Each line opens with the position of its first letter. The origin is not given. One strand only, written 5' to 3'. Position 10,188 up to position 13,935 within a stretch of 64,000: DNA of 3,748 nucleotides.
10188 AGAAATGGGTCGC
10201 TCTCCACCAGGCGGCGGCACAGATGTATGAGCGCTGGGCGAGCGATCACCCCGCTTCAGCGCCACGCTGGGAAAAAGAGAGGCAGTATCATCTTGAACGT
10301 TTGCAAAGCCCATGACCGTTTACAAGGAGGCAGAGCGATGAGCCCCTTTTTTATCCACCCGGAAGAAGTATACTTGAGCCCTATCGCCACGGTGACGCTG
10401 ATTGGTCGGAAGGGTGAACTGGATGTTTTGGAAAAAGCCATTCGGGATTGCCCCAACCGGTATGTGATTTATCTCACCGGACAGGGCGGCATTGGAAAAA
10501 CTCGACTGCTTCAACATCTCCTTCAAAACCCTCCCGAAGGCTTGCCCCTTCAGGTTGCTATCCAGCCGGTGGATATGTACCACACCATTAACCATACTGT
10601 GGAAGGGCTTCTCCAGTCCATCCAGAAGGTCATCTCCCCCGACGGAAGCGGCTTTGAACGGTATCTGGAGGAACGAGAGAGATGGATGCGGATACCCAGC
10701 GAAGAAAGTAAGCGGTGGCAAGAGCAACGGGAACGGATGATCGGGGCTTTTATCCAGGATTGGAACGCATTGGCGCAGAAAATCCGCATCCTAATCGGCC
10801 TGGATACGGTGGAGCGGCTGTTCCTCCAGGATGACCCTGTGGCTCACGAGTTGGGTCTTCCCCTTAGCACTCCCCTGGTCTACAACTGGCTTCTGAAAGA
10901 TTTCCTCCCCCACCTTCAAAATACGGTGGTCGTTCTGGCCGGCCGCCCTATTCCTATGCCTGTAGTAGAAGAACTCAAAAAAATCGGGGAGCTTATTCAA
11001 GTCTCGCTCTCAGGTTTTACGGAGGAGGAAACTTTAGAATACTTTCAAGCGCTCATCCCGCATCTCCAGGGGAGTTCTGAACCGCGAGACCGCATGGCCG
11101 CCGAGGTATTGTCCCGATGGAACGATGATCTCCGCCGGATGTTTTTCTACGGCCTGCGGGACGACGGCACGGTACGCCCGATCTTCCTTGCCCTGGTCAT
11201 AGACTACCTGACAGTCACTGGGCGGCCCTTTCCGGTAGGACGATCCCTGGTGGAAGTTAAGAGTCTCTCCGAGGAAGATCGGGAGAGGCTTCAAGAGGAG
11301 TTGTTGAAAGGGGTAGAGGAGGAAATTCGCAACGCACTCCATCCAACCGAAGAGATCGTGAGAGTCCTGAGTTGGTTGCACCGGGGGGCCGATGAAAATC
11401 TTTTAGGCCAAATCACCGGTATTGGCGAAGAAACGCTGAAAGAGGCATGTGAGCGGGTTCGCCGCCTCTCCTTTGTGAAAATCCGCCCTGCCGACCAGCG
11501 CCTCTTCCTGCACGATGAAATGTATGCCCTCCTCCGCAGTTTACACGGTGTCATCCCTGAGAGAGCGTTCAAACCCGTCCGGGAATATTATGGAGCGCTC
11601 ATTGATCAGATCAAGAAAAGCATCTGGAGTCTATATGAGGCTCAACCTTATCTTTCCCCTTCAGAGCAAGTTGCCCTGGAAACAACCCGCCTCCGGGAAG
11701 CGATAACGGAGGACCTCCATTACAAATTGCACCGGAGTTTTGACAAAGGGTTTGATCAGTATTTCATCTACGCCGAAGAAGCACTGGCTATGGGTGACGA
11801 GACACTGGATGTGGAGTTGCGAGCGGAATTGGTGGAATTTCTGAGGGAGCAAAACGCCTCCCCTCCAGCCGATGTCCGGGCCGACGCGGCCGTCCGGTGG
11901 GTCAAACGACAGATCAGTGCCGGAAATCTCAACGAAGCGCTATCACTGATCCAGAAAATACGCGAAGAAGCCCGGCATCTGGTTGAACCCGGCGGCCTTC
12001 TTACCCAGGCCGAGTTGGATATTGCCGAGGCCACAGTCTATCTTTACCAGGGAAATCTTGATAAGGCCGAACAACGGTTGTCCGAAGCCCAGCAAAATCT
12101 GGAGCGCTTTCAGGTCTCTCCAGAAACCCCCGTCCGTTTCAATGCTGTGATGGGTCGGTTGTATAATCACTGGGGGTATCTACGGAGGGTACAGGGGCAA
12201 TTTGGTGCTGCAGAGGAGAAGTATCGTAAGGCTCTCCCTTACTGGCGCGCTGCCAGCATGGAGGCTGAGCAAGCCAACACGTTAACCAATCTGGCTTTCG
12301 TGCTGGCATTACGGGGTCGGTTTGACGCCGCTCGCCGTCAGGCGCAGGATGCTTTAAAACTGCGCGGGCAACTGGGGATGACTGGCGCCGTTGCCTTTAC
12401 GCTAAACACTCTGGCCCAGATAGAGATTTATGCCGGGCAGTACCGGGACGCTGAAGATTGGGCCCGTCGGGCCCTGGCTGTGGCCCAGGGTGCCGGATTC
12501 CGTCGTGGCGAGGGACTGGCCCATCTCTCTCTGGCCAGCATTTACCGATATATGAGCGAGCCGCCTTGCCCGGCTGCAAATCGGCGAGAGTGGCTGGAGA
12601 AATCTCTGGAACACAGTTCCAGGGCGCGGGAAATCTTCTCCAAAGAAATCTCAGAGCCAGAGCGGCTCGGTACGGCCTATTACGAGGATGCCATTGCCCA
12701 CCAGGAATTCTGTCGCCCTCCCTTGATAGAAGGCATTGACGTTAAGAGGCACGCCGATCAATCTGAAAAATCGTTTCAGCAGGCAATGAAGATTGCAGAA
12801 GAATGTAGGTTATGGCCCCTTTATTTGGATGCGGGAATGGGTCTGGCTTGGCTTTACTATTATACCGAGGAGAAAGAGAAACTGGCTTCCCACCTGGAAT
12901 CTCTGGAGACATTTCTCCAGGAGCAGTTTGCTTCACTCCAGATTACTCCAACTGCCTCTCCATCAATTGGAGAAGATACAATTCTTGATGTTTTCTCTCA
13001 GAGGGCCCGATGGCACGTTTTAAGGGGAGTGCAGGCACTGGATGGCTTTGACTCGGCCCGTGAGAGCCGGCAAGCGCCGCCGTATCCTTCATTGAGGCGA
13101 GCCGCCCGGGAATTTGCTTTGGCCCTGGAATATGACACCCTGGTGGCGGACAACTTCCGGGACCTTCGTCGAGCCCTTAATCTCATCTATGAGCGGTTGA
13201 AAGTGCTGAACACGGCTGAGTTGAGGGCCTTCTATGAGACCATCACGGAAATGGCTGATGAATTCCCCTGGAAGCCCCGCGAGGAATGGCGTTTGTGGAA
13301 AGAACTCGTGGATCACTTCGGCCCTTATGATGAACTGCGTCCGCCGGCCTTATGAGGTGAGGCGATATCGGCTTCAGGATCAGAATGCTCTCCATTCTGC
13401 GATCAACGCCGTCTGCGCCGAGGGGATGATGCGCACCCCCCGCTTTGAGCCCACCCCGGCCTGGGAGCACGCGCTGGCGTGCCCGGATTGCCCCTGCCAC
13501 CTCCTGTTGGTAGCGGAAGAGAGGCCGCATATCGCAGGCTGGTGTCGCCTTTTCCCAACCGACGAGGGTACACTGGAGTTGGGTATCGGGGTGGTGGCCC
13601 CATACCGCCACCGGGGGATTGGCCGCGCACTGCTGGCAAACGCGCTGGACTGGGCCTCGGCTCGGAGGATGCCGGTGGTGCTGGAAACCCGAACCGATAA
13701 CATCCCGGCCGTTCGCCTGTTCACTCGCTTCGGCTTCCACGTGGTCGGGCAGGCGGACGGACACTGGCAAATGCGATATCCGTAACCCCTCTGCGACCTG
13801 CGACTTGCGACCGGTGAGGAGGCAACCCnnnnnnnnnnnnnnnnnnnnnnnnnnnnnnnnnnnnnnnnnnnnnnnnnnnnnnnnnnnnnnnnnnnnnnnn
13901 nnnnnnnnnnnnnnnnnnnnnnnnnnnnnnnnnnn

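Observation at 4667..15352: Seven-gene plus-strand array combining a three-paralog NTPase set, two STAND NTPases, a GNAT and an RRE-containing radical-SAM/SPASM enzyme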

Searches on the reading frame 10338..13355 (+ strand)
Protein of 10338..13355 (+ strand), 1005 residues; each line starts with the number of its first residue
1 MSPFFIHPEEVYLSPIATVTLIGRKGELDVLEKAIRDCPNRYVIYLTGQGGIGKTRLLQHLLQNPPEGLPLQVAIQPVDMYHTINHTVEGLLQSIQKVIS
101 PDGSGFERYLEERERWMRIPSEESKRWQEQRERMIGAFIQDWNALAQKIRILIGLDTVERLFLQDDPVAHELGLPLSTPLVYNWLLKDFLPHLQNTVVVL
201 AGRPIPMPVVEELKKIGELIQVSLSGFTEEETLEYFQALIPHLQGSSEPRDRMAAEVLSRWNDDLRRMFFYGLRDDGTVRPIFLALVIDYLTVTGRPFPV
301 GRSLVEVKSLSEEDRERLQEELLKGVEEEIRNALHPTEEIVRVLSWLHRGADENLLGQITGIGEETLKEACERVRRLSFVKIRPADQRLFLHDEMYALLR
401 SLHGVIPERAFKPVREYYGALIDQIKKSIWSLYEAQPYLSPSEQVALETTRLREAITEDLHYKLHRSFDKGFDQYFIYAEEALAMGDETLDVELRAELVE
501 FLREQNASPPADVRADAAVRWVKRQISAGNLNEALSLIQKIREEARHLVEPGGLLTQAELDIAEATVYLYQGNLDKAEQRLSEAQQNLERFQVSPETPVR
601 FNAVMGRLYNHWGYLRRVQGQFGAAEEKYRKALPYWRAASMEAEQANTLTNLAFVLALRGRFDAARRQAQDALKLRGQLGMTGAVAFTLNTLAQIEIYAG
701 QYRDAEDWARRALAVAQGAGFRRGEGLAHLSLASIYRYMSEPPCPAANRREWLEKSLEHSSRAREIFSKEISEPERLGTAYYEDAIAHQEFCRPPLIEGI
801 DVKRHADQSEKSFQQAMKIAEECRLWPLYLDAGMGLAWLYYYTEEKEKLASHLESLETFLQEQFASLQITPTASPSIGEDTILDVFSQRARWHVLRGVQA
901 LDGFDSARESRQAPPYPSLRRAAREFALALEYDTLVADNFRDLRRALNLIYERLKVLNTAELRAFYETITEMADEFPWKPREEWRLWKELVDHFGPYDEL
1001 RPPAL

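Call 4: search_protein_families(library=pfam, proteins=[window:10338-13355:+], max_evalue=0.01)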
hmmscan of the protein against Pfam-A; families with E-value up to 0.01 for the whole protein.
window:10338-13355:+ (1005 aa): 10 families
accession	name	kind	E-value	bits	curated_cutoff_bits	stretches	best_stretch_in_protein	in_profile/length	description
PF13424.12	TPR_12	-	1.1e-17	64.4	30.1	2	606-676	3-75/77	Tetratricopeptide repeat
PF17874.7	TPR_MalT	-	8.1e-12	45.5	45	1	547-722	29-197/336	MalT-like TPR region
PF07719.23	TPR_2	-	3.4e-06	27.2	27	0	686-716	1-31/34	Tetratricopeptide repeat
PF13374.12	TPR_10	-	4e-06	27.1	27.5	2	646-676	2-32/42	Tetratricopeptide repeat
PF00515.34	TPR_1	-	1.4e-05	25.1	27.8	0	646-676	1-31/34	Tetratricopeptide repeat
PF13191.12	AAA_16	-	1.7e-05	25.8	32.6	1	21-159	2-142/167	AAA ATPase domain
PF13401.12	AAA_22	-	7.9e-05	23.4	27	1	41-203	5-123/130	AAA domain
PF13481.12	AAA_25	-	0.0038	17.3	27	0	18-62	9-54/195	AAA domain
PF05729.18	NACHT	-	0.0056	17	26.7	0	43-238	2-162/167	NACHT domain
PF07721.20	TPR_4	-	0.0086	17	27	1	648-670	3-25/26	Tetratricopeptide repeat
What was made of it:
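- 10338..13355 (+): g5: STAND-type NTPase with a long C-terminal TPR array (MalT-like TPR); putative sensor. Pfam TPR_12 at 64 bits, TPR_MalT at 45.5 bits, and weak AAA_16 and NACHT matches (call 4).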

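Call 5: search_protein_families(library=padloc, proteins=[window:10338-13355:+], max_evalue=0.01)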
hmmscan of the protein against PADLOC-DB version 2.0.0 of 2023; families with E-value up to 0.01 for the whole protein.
window:10338-13355:+ (1005 aa): 2 families
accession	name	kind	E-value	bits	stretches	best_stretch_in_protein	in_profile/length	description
PDLC01169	TPR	-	0.00032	18.1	1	646-739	109-202/252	TPR repeats containing protein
PDLC04481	PDC-M16B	-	0.00061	16.6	1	638-703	242-305/471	-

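Call 6: search_protein_families(library=ncbifam, proteins=[window:10338-13355:+], max_evalue=0.01)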
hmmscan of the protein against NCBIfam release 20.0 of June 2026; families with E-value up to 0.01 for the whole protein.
window:10338-13355:+ (1005 aa): 4 families
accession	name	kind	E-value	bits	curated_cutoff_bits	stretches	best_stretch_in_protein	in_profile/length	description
NF053720.1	NsdA_fam_reg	subfamily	5.1e-11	42.7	75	2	526-678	252-400/432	NsdA family TPR-like regulatory protein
NF041717.1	HaaA_phane_TPR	equivalog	3.5e-09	35.3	1125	1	610-742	716-848/882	cyclophane-containing RiPP biosynthesis TPR protein HaaT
NF053617.1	SARPRegAfsRStmc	equivalog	7.3e-08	30.8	1430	1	562-749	740-918/986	SARP-family global regulator AfsR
NF053520.1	HK_Porph_FimS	equivalog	0.00032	19.1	600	1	613-737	51-175/618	sensor histidine kinase FimS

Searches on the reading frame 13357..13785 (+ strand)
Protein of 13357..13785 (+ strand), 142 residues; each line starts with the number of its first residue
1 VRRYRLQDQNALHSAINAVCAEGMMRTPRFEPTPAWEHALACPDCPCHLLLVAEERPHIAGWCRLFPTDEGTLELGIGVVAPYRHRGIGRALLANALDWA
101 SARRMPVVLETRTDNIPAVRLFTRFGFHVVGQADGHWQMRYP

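Call 4: search_protein_families(library=pfam, proteins=[window:13357-13785:+], max_evalue=0.01)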
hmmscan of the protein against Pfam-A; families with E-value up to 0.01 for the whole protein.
window:13357-13785:+ (142 aa): 6 families
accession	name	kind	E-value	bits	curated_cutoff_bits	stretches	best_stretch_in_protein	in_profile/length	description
PF00583.31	Acetyltransf_1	-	4.9e-17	62.7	20.7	1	31-127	17-116/116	Acetyltransferase (GNAT) family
PF13508.13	Acetyltransf_7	-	1.2e-11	45.3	27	1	49-128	4-83/84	Acetyltransferase (GNAT) domain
PF13302.13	Acetyltransf_3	-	1.7e-07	32.5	25.4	1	48-128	54-138/138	Acetyltransferase (GNAT) domain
PF13673.13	Acetyltransf_10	-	2.9e-05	24.5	23.6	1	50-132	33-112/128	Acetyltransferase (GNAT) domain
PF13523.12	Acetyltransf_8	-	0.00054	20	27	1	82-134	90-144/145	Acetyltransferase (GNAT) domain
PF08445.16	FR47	-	0.0053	17.2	22.1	1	71-130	22-80/86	FR47-like protein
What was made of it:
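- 13357..13785 (+): g6: small GNAT acetyltransferase (RimI-like at best). Accessory member. Pfam Acetyltransf_1 at 62.7 bits (call 4).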

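Call 5: search_protein_families(library=padloc, proteins=[window:13357-13785:+], max_evalue=0.01)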
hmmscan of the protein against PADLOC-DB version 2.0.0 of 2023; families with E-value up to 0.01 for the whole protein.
window:13357-13785:+ (142 aa): 0 families

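Call 6: search_protein_families(library=ncbifam, proteins=[window:13357-13785:+], max_evalue=0.01)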
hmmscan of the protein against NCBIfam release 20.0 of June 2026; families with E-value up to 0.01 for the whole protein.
window:13357-13785:+ (142 aa): 15 families
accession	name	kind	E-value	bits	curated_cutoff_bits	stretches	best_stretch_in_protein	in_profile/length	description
TIGR01575.1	rimI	equivalog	9.5e-11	42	86.4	1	51-132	35-117/132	ribosomal protein S18-alanine N-acetyltransferase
NF008212.0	PRK10975.1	equivalog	4.2e-08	33.3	219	1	50-132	141-225/232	dTDP-4-amino-4,6-dideoxy-D-galactose acyltransferase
NF000359.1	sat3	exception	3.6e-07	30.4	360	1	77-132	101-157/180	streptothricin N-acetyltransferase Sat3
TIGR02382.1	wecD_rffC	equivalog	8.7e-07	28.7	195.1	1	7-132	52-185/191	dTDP-4-amino-4,6-dideoxy-D-galactose acyltransferase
NF040503.1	resist_ArsN1a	equivalog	6.4e-06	26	170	1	48-136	48-142/159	arsinothricin resistance N-acetyltransferase ArsN1 family A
NF000358.1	sat2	exception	1.4e-05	24.9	360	1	79-131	91-144/174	streptothricin N-acetyltransferase Sat2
TIGR03448.1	mycothiol_MshD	equivalog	3.2e-05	23.4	163.1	1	77-130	234-288/294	mycothiol synthase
NF000487.1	stat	exception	0.00013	21.5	420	1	77-134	110-168/189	streptothricin N-acetyltransferase STAT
NF007527.0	PRK10140.1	equivalog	0.00028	20.8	236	1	72-133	79-142/162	N-acetyltransferase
NF007025.1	PRK09491.1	equivalog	0.00036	20.5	173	1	69-130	61-122/145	ribosomal protein S18-alanine N-acetyltransferase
NF000360.1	sat4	exception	0.00051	20.2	380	1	77-129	102-155/180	streptothricin N-acetyltransferase Sat4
NF002959.0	PRK03624.1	equivalog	0.0013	18.5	124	1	76-129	77-131/147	GNAT family acetyltransferase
NF043067.1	AAC_6p_group_E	equivalog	0.0062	16.4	140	1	76-128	75-128/140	aminoglycoside 6'-N-acetyltransferase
NF040501.1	resist_ArsN2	equivalog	0.008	15.8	125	0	52-132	28-106/133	arsenic resistance N-acetyltransferase ArsN2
NF005840.0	PRK07757.1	equivalog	0.0095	15.9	154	0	50-132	44-123/153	N-acetyltransferase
